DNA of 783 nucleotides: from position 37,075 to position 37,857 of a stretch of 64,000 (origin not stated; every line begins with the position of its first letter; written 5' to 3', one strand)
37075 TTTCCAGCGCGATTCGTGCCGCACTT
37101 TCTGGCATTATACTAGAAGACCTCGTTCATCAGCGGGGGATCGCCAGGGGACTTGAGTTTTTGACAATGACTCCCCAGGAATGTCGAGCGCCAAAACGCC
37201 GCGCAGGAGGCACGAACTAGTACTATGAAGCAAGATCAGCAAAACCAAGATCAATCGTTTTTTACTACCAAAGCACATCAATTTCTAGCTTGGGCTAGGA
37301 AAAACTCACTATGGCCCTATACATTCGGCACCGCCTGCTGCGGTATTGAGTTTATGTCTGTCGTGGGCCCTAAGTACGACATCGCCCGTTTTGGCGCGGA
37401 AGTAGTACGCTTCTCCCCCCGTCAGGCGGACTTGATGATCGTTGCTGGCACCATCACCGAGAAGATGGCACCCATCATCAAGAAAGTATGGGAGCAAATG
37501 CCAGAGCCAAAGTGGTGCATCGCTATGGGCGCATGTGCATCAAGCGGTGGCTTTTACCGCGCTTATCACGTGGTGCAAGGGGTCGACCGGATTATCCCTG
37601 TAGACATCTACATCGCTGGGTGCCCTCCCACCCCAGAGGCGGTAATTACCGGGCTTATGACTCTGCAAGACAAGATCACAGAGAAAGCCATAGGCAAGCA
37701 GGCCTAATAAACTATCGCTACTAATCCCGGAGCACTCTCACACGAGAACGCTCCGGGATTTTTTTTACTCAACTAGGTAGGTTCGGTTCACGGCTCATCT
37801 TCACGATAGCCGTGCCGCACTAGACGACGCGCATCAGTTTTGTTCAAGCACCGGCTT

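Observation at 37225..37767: Orphan nuoB co-transcribed with the suf operon and an Rrf2 regulator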

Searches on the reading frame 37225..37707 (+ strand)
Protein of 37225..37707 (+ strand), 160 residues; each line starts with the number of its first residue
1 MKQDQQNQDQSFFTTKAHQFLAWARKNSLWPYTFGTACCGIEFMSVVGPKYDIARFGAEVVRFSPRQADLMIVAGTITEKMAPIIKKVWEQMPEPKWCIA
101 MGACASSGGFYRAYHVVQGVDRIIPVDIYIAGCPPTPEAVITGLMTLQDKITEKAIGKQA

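Call 3: search_protein_families(library=pfam, proteins=[window:37225-37707:+], max_evalue=0.01)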
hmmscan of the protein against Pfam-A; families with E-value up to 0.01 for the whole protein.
window:37225-37707:+ (160 aa): 1 family
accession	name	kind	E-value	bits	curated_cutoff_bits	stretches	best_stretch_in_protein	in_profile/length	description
PF01058.29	Oxidored_q6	-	2.7e-29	101.9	27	1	38-147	1-128/128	NADH ubiquinone oxidoreductase, 20 Kd subunit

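Call 4: search_protein_families(library=ncbifam, proteins=[window:37225-37707:+], max_evalue=0.01)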
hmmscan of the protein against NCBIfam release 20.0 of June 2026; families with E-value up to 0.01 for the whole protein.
window:37225-37707:+ (160 aa): 16 families
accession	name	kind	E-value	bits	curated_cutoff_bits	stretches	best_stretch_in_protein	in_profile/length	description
NF011390.0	PRK14815.1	equivalog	1.7e-72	242.6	281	1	11-156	17-162/183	NADH dehydrogenase subunit B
NF005012.1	PRK06411.1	subfamily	3e-72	241.6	116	1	4-156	11-163/166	NADH-quinone oxidoreductase subunit NuoB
TIGR01957.1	nuoB_fam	subfamily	1.4e-69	232.6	142.7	1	12-153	2-144/145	NADH-quinone oxidoreductase subunit B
NF011395.0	PRK14820.1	equivalog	2.5e-67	226.1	263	1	6-156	12-162/180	NADH-quinone oxidoreductase subunit B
NF009808.0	PRK13292.1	equivalog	1.6e-65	221.5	1156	1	4-154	3-152/791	NADH-quinone oxidoreductase subunit B/C/D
NF011392.0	PRK14817.1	equivalog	1.1e-64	217.4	271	1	7-154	16-163/182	NADH-quinone oxidoreductase subunit B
NF011394.0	PRK14819.1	equivalog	1.9e-64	217.7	312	1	8-157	12-162/264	NADH-quinone oxidoreductase subunit B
NF011391.0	PRK14816.1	equivalog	2.2e-62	210.1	283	1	10-152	35-178/196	NADH-quinone oxidoreductase subunit B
NF011389.0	PRK14814.1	equivalog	9.9e-61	204.8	285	1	16-155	22-161/186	NADH dehydrogenase subunit B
NF011388.0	PRK14813.1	equivalog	8.4e-55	185.5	294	1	4-158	5-160/189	NADH dehydrogenase subunit B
NF011393.0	PRK14818.1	equivalog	1.1e-54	184.6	255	1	11-155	15-160/173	NADH dehydrogenase subunit B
TIGR03294.1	FrhG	equivalog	3.4e-07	30.2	245.5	1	67-147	50-140/228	coenzyme F420 hydrogenase subunit gamma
NF045875.1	F420_non_VhuG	exception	0.00026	20.4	450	0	115-148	131-164/286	F420-non-reducing hydrogenase subunit VhuG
NF040836.1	sulfhyd_HydD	equivalog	0.0019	17.4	500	0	67-110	53-94/261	NADPH-dependent hydrogenase/sulfhydrogenase 1 subunit delta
NF045520.1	H2_NiFeSe_small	exception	0.0046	16.3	470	0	74-156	123-214/314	NiFeSe hydrogenase small subunit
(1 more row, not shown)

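Call 6: find_encoding_contigs(protein=window:37225-37707:+, flank=10000, max_places=10)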
Protein window:37225-37707:+ (160 aa): 23 contigs read that carry it; 10 places shown.
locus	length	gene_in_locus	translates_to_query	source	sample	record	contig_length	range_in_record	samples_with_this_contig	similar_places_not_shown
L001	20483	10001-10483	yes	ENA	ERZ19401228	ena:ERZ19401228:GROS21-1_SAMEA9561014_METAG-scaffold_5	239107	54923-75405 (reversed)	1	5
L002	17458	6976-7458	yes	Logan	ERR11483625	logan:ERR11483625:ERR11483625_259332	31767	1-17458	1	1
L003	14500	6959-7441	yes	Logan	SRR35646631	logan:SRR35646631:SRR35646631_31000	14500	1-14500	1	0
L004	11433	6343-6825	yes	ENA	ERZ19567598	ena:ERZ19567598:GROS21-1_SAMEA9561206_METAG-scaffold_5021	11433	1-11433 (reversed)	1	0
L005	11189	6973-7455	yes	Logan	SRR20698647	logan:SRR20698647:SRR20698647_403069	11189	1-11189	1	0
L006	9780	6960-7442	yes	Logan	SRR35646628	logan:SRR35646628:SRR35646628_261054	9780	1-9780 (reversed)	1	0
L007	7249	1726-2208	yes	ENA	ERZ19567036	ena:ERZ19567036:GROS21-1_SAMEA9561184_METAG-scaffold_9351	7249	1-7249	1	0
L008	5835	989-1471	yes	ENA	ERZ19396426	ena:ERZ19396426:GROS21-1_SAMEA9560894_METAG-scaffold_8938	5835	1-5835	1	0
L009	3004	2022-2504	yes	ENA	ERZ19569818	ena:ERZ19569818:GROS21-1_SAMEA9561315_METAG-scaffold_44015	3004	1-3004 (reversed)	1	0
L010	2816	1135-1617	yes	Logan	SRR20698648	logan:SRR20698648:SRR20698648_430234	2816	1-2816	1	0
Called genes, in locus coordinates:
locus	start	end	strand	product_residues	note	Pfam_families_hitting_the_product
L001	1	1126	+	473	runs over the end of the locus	PF01073:3Beta_HSD, PF01370:Epimerase, PF05368:NmrA (weak), PF13460:NAD_binding_10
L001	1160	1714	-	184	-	PF00578:AhpC-TSA, PF00255:GSHPx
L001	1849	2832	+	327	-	PF01266:DAO (weak), PF13450:NAD_binding_8, PF01593:Amino_oxidase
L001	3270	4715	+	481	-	PF19295:SufBD_N, PF01458:SUFBD_core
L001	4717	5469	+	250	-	PF02463:SMC_N (faint), PF00005:ABC_tran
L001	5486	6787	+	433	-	PF19295:SufBD_N, PF01458:SUFBD_core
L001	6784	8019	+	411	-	PF00155:Aminotran_1_2, PF00266:Aminotran_5, PF01041:DegT_DnrJ_EryC1, PF01053:Cys_Met_Meta_PP, PF01212:Beta_elim_lyase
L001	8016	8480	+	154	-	PF01592:NifU_N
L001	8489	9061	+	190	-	PF08712:Nfu_N, PF01106:NifU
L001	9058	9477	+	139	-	PF01106:NifU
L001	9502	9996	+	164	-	PF02082:Rrf2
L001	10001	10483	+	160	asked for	PF01058:Oxidored_q6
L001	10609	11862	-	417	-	PF13173:AAA_14, PF13635:DUF4143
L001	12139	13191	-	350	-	PF00762:Ferrochelatase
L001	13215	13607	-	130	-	PF04379:DUF525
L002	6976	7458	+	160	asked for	PF01058:Oxidored_q6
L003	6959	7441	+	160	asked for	PF01058:Oxidored_q6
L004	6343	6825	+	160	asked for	PF01058:Oxidored_q6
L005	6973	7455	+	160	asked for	PF01058:Oxidored_q6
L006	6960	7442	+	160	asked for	PF01058:Oxidored_q6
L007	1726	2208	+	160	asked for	PF01058:Oxidored_q6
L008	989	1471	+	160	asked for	PF01058:Oxidored_q6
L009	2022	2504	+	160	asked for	PF01058:Oxidored_q6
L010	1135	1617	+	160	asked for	PF01058:Oxidored_q6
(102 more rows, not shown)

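Call 7: find_homologous_proteins(query=window:37225-37704:+, max_evalue=1e-10)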
Query window:37225-37704:+ (160 aa): 8000 proteins with E <= 1e-10 among 8000 candidates; the best 120 are listed.
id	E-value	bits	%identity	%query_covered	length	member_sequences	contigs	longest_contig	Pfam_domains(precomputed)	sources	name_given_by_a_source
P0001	7.8e-104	362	98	100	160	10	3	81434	PF01058.30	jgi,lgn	jgi:NADH-quinone oxidoreductase subunit B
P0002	2.2e-94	331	86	99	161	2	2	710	PF01058.30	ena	-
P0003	1.5e-90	319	84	98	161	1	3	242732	PF01058.30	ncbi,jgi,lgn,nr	ncbi:MAG: NADH-quinone oxidoreductase subunit B [Deltaproteobacteria bacterium]|nr:NADH-quinone oxid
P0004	3.7e-86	305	83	97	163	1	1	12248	PF01058.30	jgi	jgi:NADH-quinone oxidoreductase subunit B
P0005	9.7e-86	303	81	99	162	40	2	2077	PF01058.30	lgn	-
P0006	1.2e-85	303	86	93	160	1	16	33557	PF01058.30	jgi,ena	jgi:NADH-quinone oxidoreductase subunit B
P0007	2.6e-85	302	81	97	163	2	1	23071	PF01058.30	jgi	jgi:NADH-quinone oxidoreductase subunit B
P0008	3.2e-85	302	80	100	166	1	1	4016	PF01058.30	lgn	-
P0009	7.1e-85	301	78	100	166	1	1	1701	PF01058.30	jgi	jgi:NADH-quinone oxidoreductase subunit B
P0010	7.7e-85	300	78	100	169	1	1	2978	PF01058.30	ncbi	-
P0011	7.7e-85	300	78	100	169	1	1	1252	PF01058.30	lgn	-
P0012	8.0e-85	300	78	100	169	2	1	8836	PF01058.30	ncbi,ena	-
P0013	1.2e-84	300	78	100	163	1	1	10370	PF01058.30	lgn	-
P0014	1.2e-84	300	82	97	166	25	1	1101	PF01058.30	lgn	-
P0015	1.5e-84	300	82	99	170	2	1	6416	PF01058.30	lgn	-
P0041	9.6e-83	294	81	94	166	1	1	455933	PF01058.30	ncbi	ncbi:MAG: NADH-quinone oxidoreductase subunit NuoB [Bdellovibrionota bacterium]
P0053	2.3e-82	292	78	99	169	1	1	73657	PF01058.30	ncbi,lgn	-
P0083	1.3e-80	287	80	96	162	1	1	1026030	PF01058.30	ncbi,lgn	-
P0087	2.3e-80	286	80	94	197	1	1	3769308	PF01058.30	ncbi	-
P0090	3.7e-80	285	75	97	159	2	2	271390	PF01058.30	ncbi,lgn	ncbi:MAG: NADH-quinone oxidoreductase subunit B [Oligoflexales bacterium]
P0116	4.0e-78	279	79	91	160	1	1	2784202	PF01058.30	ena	-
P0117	5.8e-78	278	74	96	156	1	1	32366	PF01058.30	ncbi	ncbi:MAG: NADH-quinone oxidoreductase subunit NuoB [Bdellovibrionota bacterium]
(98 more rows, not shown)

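Call 8: find_encoding_contigs(protein=P0003, flank=10000, max_places=2)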
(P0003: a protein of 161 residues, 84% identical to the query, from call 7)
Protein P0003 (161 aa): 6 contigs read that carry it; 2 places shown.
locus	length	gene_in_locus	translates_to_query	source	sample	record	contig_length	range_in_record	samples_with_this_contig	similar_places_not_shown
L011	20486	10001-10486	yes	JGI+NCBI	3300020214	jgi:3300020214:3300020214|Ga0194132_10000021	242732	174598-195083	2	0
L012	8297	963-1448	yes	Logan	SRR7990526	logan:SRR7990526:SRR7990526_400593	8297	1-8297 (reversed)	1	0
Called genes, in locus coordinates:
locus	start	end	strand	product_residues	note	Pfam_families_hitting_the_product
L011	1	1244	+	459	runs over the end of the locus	PF01073:3Beta_HSD, PF01370:Epimerase, PF04321:RmlD_sub_bind (faint), PF05368:NmrA (weak), PF13460:NAD_binding_10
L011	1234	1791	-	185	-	PF00578:AhpC-TSA (weak), PF00255:GSHPx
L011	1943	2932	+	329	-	PF01266:DAO (weak), PF07992:Pyr_redox_2 (faint), PF13450:NAD_binding_8, PF01593:Amino_oxidase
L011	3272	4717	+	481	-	PF19295:SufBD_N, PF01458:SUFBD_core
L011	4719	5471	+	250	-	PF02463:SMC_N (faint), PF00005:ABC_tran, PF13304:AAA_21 (faint)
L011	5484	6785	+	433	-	PF19295:SufBD_N, PF01458:SUFBD_core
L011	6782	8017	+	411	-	PF00155:Aminotran_1_2 (weak), PF00266:Aminotran_5, PF01041:DegT_DnrJ_EryC1 (faint), PF01053:Cys_Met_Meta_PP (weak)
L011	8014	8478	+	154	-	PF01592:NifU_N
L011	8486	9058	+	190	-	PF08712:Nfu_N, PF01106:NifU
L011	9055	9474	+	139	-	PF01106:NifU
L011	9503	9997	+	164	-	PF02082:Rrf2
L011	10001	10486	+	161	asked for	PF01058:Oxidored_q6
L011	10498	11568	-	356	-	PF00762:Ferrochelatase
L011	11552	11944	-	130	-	PF04379:DUF525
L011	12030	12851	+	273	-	-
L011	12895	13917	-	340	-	PF14790:THDPS_N (weak), PF14789:THDPS_M, PF14602:Hexapep_2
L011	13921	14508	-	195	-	PF00265:TK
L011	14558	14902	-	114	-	PF07238:PilZ (weak)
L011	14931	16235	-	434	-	PF03109:ABC1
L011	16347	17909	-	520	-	-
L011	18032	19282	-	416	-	PF12704:MacB_PCD, PF02687:FtsX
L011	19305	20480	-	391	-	PF12704:MacB_PCD, PF02687:FtsX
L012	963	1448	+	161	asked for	PF01058:Oxidored_q6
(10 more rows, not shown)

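Call 9: find_encoding_contigs(protein=P0041, flank=10000, max_places=2)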
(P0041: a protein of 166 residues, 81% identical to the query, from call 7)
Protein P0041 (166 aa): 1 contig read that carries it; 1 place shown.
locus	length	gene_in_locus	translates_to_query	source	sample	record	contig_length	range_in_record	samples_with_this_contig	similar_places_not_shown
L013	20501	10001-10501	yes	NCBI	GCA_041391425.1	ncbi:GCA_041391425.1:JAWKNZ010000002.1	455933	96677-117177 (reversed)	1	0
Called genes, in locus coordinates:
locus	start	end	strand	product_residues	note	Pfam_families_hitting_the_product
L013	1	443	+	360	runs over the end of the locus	-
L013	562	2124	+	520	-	-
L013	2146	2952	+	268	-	-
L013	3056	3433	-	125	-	PF01521:Fe-S_biosyn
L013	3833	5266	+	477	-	PF19295:SufBD_N, PF01458:SUFBD_core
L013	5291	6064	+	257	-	PF00005:ABC_tran, PF02463:SMC_N (faint), PF13304:AAA_21 (faint)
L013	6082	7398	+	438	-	PF19295:SufBD_N, PF01458:SUFBD_core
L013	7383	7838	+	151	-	PF01592:NifU_N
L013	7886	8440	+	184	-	PF08712:Nfu_N, PF01106:NifU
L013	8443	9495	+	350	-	PF02445:NadA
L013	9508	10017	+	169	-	PF02082:Rrf2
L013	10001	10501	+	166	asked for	PF01058:Oxidored_q6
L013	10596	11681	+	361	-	-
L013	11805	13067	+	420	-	-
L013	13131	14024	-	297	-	PF00561:Abhydrolase_1 (faint), PF12146:Hydrolase_4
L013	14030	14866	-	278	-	PF00106:adh_short, PF13561:adh_short_C2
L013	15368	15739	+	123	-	PF04241:DUF423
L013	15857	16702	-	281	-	-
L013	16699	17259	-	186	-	-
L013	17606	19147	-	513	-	PF00370:FGGY_N, PF02782:FGGY_C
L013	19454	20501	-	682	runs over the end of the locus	-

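Call 10: find_encoding_contigs(protein=P0090, flank=10000, max_places=2)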
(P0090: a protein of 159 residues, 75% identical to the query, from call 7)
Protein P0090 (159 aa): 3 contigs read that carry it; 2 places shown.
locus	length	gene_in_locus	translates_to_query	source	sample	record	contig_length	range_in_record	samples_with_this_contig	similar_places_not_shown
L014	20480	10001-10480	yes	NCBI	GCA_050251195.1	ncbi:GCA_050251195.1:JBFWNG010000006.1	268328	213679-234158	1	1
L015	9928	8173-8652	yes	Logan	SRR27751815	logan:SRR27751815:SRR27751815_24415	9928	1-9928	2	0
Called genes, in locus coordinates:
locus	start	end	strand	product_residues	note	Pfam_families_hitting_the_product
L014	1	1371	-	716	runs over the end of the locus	PF00498:FHA, PF16697:Yop-YscD_cpl, PF03544:TonB_C (faint)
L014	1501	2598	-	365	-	PF14559:TPR_19 (faint)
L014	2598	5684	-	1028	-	PF13525:YfiO (faint), PF13174:TPR_6 (faint), PF07719:TPR_2 (faint), PF13424:TPR_12 (faint), PF13428:TPR_14 (faint), PF13432:TPR_16 (faint)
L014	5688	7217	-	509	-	PF13432:TPR_16 (faint), PF14559:TPR_19 (faint), PF07719:TPR_2 (faint)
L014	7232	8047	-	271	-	-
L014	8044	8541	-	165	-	PF02472:ExbD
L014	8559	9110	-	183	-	PF02472:ExbD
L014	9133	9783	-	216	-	PF01618:MotA_ExbB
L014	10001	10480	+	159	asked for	PF01058:Oxidored_q6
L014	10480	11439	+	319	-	-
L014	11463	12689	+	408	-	PF00180:Iso_dh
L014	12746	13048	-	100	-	PF05635:23S_rRNA_IVP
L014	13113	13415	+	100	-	PF05635:23S_rRNA_IVP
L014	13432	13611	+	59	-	-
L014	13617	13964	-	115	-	PF00903:Glyoxalase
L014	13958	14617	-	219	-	-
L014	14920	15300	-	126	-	-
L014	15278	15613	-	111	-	PF00355:Rieske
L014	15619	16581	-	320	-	PF00226:DnaJ (weak)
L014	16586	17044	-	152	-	-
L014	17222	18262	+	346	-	-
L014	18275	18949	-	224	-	PF09335:VTT_dom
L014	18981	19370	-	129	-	PF07681:DoxX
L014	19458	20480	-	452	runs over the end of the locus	PF00072:Response_reg, PF13424:TPR_12 (faint), PF00515:TPR_1 (faint), PF07719:TPR_2 (faint), PF13181:TPR_8 (faint), PF13432:TPR_16 (faint), PF12895:ANAPC3 (faint), PF14559:TPR_19 (faint)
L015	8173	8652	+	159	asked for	PF01058:Oxidored_q6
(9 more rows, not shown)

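Call 11: find_related_loci(query=window:37225-37704:+, collection=genome_contigs, flank=10000)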
Query window:37225-37704:+ (160 aa) in genome_contigs; peptide patterns used: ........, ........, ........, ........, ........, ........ (x = any residue, [..] = any of these).
600 stretches matched a pattern (row limit reached: there are more); 595 encode a relative of the query (tblastn E <= 1e-3); the best 80 are kept; 80 distinct loci.
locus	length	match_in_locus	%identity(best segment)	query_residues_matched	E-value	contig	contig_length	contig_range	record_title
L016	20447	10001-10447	71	4-153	7e-74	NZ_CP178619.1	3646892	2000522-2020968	Bdellovibrio sp. HCB288 chromosome, complete genome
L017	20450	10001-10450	68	4-154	1e-72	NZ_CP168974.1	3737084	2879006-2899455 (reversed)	Bdellovibrio bacteriovorus strain s4 chromosome, complete genome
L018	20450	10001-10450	70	3-151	4e-72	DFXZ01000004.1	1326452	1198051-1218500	MAG TPA_asm: Bdellovibrio sp. UBA4095 UBA4095_contig_967, whole genome shotgun sequence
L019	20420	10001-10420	69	12-151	5e-71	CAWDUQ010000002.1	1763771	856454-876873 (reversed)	MAG: uncultured Acidobacteriota bacterium isolate MFD05442.bin.1.363 genome assembly, contig: contig_11714, whole genome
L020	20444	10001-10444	67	12-159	7e-71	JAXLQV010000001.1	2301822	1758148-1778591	MAG: Thermoanaerobaculia bacterium isolate STL-ACI12 C1.273.fa-1, whole genome shotgun sequence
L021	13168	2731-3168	67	11-156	2e-68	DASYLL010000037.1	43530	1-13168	MAG TPA_asm: Thermoanaerobaculia bacterium isolate SMAG_U4347 k141_3834896, whole genome shotgun sequence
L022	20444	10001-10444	64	9-156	6e-68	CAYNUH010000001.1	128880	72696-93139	MAG TPA_asm: uncultured Acidobacteriota bacterium isolate SRP119689_co1_262 genome assembly, contig: NODE_106_length_128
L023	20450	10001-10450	65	10-159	7e-65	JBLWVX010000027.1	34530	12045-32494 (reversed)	MAG: Arcobacteraceae bacterium isolate EA13-08 A13maxbin.011RE.5K@27, whole genome shotgun sequence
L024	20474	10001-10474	58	10-156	2e-64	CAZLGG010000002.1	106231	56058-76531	MAG TPA_asm: uncultured Planctomycetia bacterium isolate SRP163575_co2_316 genome assembly, contig: NODE_145_length_1062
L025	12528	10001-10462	61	4-156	1e-64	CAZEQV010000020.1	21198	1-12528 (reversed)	MAG TPA_asm: uncultured Verrucomicrobiota bacterium isolate binchicken_co107_144 genome assembly, contig: NODE_6214_leng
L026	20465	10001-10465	59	5-159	5e-64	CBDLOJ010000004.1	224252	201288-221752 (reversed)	MAG TPA_asm: uncultured Arcobacter sp. isolate SRR2018010_binner123_Refined_3 genome assembly, contig: ERZ3820729.15, wh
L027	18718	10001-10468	56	1-156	2e-63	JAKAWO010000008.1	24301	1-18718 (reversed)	MAG: Acidobacteria bacterium isolate YP4.bin65 NODE_2881_length_24301_cov_1.625341, whole genome shotgun sequence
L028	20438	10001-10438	60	11-156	2e-63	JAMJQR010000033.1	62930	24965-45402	MAG: Candidatus Benthicola marisminoris isolate Bin_S162_007 Contig_S162_300870, whole genome shotgun sequence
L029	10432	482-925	59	11-158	2e-63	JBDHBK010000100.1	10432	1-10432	MAG: Gemmatimonadota bacterium isolate M8-12_Bin_10 M8-12_Bin_10_scaffold_48813, whole genome shotgun sequence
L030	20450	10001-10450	58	5-154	4e-63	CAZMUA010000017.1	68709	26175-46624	MAG TPA_asm: uncultured Woeseiaceae bacterium isolate SRP077602_co4_537 genome assembly, contig: NODE_506_length_68709_c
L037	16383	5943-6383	58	5-151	5e-62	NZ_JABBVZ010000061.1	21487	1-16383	Sulfobacillus harzensis strain DSM 109850 NODE_61_length_21487_cov_69.414759, whole genome shotgun sequence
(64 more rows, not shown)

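Call 16: find_homologous_proteins(query=L017:10488-12167:+, max_evalue=1e-20)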
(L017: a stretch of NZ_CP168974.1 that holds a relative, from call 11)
Query L017:10488-12167:+ (560 aa): 8000 proteins with E <= 1e-20 among 8000 candidates; the best 120 are listed.
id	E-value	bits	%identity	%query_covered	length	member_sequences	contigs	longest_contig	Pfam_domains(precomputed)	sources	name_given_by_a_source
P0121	0.0e+0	1249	95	100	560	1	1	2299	PF00329.26,PF00346.25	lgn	-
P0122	0.0e+0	1239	94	100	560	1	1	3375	PF00329.26,PF00346.25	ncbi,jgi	jgi:NADH-quinone oxidoreductase subunit C/D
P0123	0.0e+0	1235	93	100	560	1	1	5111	PF00329.26,PF00346.25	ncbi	-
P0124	0.0e+0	1230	93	100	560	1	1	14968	PF00329.26,PF00346.25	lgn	-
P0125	0.0e+0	1228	93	100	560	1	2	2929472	PF00329.26,PF00346.25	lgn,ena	-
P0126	0.0e+0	1227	93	100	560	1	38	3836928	PF00329.26,PF00346.25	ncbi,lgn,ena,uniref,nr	ncbi:NADH dehydrogenase (quinone) subunit D [Bdellovibrio bacteriovorus]|uniref:NADH-quinone oxidore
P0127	0.0e+0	1226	93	100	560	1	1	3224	PF00329.26,PF00346.25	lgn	-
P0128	0.0e+0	1226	93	100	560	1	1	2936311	PF00329.26,PF00346.25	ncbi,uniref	ncbi:NADH dehydrogenase (quinone) subunit D [Bdellovibrio bacteriovorus]|uniref:NADH dehydrogenase (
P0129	0.0e+0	1225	93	100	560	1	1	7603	PF00329.26,PF00346.25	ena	-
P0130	0.0e+0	1220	93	100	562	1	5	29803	PF00329.26,PF00346.25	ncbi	ncbi:MAG: NADH dehydrogenase (quinone) subunit D [Bdellovibrio sp.]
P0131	0.0e+0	1219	92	100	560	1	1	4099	PF00329.26,PF00346.25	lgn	-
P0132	0.0e+0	1213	91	100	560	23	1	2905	PF00329.26,PF00346.25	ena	-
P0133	0.0e+0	1213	92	100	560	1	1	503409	PF00329.26,PF00346.25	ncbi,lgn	-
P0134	0.0e+0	1210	91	100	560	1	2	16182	PF00329.26,PF00346.25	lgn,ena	-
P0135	0.0e+0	1197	89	100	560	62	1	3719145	PF00329.26,PF00346.25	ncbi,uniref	ncbi:NADH dehydrogenase (quinone) subunit D [Bdellovibrio sp. HCB274]|uniref:NADH dehydrogenase (qui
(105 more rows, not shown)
